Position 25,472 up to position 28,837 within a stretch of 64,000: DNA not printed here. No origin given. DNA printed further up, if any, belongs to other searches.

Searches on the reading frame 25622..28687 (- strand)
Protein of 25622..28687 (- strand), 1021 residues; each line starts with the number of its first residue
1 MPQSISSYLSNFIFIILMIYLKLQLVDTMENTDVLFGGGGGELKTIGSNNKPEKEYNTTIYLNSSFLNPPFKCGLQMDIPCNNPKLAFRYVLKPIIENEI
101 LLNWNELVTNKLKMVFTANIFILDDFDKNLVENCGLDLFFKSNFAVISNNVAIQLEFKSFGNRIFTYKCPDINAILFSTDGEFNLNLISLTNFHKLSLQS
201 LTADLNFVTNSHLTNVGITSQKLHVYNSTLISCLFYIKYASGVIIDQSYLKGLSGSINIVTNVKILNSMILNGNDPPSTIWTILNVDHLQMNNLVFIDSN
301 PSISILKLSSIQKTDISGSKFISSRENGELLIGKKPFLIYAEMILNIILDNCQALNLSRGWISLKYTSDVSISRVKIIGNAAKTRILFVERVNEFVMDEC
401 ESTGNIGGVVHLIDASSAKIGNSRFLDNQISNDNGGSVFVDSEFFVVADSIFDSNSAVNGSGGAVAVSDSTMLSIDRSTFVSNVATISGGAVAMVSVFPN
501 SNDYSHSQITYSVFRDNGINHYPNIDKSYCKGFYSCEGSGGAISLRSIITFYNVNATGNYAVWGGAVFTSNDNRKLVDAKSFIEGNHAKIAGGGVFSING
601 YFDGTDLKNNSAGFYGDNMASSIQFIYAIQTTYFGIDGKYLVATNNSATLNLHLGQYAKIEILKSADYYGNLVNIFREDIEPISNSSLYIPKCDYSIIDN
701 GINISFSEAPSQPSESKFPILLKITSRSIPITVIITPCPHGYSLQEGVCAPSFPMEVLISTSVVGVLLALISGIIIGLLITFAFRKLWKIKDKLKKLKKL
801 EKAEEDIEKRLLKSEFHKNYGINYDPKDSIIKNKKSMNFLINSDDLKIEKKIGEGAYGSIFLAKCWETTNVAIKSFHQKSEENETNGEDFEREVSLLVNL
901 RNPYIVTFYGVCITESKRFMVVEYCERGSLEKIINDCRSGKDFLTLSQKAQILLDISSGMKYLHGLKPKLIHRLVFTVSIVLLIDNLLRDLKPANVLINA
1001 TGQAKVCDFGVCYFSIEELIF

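Call 14: search_protein_families(library=pfam, proteins=[window:25622-28687:-], max_evalue=0.001)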
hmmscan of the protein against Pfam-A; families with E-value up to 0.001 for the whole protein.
window:25622-28687:- (1021 aa): 2 families
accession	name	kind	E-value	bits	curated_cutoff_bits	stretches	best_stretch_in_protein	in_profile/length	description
PF00069.31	Pkinase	-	1e-28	100.9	31.7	1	847-1012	2-145/263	Protein kinase domain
PF07714.23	PK_Tyr_Ser-Thr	-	5.9e-28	98.3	23.1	1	846-1012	1-149/258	Protein tyrosine and serine/threonine kinase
